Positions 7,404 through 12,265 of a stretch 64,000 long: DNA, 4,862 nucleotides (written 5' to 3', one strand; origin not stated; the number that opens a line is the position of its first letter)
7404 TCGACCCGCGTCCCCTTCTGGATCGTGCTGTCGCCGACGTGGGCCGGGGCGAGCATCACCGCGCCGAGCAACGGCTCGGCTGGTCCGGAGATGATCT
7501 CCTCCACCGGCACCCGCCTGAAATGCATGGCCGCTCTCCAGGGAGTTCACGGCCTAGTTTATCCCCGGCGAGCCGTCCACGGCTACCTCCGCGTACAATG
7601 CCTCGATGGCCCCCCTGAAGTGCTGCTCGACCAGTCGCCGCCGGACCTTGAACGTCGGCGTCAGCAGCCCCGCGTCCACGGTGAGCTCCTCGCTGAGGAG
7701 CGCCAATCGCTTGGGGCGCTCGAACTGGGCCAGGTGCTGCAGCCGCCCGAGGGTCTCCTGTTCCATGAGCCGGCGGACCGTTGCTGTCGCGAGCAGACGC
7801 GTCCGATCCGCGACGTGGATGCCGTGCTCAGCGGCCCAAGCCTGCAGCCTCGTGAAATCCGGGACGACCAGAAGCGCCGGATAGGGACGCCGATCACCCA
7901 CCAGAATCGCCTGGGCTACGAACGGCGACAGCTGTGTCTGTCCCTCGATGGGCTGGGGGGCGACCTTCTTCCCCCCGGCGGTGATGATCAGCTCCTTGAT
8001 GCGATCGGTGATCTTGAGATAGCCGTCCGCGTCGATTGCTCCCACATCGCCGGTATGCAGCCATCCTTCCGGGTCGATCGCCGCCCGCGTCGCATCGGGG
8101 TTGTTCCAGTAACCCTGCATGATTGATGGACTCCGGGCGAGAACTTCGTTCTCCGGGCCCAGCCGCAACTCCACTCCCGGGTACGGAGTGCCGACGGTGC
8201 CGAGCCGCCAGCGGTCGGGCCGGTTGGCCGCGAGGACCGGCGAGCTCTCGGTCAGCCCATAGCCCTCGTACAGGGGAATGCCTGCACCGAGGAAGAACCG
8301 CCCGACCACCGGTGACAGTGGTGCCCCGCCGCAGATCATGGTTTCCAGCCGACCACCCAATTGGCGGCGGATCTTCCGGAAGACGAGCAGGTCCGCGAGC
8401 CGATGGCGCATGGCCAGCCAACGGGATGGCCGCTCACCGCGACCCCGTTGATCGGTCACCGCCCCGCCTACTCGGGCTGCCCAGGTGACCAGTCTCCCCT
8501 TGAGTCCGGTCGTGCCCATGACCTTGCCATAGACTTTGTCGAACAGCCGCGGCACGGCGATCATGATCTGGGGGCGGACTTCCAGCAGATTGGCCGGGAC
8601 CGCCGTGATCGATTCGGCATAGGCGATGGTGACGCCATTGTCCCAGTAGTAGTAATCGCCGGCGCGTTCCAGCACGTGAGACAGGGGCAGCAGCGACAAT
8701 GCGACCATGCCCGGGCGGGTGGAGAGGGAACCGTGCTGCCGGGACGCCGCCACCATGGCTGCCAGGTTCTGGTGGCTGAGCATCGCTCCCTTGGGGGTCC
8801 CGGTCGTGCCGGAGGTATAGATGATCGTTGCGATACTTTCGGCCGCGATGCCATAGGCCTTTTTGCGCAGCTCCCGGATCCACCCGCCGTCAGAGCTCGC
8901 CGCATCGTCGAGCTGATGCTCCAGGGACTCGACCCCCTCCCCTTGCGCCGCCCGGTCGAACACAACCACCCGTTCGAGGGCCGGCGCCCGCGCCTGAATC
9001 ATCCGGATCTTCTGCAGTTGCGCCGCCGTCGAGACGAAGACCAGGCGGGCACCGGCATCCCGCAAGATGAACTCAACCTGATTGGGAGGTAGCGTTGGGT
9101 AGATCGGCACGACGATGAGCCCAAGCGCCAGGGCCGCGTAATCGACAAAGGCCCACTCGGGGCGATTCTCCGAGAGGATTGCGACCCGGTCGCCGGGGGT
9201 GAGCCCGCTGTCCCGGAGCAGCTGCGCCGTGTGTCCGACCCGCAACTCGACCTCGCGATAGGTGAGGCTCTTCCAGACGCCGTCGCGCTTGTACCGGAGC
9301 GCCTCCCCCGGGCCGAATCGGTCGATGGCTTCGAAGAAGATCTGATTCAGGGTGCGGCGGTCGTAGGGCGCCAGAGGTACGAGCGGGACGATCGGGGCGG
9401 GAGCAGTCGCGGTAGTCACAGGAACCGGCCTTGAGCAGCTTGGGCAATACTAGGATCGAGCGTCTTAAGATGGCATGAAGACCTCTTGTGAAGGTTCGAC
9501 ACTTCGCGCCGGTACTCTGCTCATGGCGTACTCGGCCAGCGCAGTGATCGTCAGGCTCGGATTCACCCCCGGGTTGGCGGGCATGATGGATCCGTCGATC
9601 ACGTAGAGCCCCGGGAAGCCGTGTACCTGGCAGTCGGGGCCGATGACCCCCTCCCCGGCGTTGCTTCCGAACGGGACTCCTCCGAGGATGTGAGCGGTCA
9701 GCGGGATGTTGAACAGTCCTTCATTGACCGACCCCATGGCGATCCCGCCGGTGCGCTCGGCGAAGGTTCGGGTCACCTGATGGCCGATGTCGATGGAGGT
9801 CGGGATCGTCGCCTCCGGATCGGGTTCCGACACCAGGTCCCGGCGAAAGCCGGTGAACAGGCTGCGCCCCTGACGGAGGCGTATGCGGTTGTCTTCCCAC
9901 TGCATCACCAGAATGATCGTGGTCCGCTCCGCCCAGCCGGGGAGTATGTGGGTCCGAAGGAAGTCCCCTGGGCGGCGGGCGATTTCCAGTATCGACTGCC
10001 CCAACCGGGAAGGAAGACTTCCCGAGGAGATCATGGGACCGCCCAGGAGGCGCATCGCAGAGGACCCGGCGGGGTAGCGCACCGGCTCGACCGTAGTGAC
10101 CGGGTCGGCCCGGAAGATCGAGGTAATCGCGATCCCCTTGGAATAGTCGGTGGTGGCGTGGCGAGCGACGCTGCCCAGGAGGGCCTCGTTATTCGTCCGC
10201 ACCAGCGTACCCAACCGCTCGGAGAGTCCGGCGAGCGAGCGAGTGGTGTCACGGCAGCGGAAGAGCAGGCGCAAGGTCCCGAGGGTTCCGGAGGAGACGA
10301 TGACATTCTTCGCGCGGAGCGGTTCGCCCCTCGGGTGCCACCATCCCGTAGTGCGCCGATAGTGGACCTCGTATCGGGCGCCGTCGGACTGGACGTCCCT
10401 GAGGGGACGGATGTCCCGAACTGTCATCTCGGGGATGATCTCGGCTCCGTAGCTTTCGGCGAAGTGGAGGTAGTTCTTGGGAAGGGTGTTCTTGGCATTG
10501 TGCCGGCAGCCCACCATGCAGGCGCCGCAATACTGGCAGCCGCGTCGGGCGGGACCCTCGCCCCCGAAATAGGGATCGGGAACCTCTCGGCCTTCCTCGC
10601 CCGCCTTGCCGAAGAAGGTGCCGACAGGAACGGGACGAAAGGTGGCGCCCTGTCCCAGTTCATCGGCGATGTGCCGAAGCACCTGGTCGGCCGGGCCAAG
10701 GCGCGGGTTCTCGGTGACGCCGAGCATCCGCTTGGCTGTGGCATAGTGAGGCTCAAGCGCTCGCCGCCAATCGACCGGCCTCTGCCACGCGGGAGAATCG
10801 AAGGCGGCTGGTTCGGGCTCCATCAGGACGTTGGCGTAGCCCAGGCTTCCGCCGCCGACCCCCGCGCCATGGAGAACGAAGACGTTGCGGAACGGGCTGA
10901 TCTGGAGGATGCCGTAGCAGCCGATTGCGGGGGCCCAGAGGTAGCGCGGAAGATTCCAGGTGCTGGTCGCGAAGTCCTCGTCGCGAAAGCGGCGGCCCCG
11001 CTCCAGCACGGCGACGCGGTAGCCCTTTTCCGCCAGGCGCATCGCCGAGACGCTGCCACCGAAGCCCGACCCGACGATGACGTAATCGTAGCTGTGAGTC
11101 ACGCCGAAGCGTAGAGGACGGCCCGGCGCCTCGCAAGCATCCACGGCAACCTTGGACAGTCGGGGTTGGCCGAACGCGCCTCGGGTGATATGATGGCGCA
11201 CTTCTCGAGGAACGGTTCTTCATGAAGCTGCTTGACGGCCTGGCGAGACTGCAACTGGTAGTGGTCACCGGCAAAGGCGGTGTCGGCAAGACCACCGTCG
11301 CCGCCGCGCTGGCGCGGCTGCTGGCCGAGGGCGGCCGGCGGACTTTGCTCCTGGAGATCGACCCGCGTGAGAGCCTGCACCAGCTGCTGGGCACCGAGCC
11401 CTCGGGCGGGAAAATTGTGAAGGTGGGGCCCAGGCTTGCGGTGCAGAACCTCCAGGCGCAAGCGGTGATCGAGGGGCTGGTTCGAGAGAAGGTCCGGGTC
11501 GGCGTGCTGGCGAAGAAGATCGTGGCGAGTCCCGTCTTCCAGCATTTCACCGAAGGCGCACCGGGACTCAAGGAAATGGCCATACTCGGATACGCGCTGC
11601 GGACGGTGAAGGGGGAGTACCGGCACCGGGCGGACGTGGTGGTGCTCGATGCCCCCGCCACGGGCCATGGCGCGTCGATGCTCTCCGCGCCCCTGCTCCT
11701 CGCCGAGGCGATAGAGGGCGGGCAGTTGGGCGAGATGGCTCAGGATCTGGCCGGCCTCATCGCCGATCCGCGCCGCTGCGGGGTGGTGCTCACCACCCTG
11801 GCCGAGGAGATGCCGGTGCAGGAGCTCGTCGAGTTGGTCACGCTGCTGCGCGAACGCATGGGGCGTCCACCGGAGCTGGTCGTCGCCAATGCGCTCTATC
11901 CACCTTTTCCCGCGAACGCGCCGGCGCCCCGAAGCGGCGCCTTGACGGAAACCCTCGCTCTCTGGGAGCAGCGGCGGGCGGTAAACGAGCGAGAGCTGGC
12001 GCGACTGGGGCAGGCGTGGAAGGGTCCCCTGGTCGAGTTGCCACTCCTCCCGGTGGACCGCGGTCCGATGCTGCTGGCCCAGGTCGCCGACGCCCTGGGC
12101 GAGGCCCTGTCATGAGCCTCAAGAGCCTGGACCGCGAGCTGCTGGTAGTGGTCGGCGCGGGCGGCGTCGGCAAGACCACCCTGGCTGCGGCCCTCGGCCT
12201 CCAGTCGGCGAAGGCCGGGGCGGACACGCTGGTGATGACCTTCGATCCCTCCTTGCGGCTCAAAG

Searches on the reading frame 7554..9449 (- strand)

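Call 52: search_protein_families(library=pfam, proteins=[window:7554-9449:-], max_evalue=0.00001)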
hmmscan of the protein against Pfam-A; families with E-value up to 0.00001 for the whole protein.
window:7554-9449:- (631 aa): 2 families
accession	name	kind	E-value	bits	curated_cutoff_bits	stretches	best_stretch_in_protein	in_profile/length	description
PF00501.34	AMP-binding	-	1.3e-77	261.6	29.9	1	42-448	5-384/384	AMP-binding enzyme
PF23562.2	AMP-binding_C_3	-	1.6e-09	38.6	20.8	1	487-532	3-49/124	AMP-binding enzyme C-terminal domain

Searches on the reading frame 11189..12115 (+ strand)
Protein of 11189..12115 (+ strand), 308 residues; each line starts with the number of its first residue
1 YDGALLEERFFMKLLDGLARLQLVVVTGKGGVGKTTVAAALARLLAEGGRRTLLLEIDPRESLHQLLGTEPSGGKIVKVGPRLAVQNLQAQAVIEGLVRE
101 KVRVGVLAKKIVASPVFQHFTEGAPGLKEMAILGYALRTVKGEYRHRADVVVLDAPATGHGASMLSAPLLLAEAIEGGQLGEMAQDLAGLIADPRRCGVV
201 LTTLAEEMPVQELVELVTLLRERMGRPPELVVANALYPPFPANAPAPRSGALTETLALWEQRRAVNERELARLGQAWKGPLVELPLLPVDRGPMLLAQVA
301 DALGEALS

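Call 52: search_protein_families(library=pfam, proteins=[window:11189-12115:+], max_evalue=0.00001)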
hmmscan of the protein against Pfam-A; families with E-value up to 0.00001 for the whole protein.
window:11189-12115:+ (308 aa): 4 families
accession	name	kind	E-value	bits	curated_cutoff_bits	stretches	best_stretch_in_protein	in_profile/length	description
PF02374.21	ArsA_ATPase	-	2.4e-23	83.3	24.3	1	22-176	2-153/305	Anion-transporting ATPase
PF01656.29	CbiA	-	1e-12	48.6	25.4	1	23-205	1-84/125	CobQ/CobB/MinD/ParA nucleotide binding domain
PF13614.12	AAA_31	-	9e-10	39.2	27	1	24-156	5-126/177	AAA domain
PF10609.15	ParA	-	2.4e-07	30.9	27.1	1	23-70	6-54/246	NUBPL iron-transfer P-loop NTPase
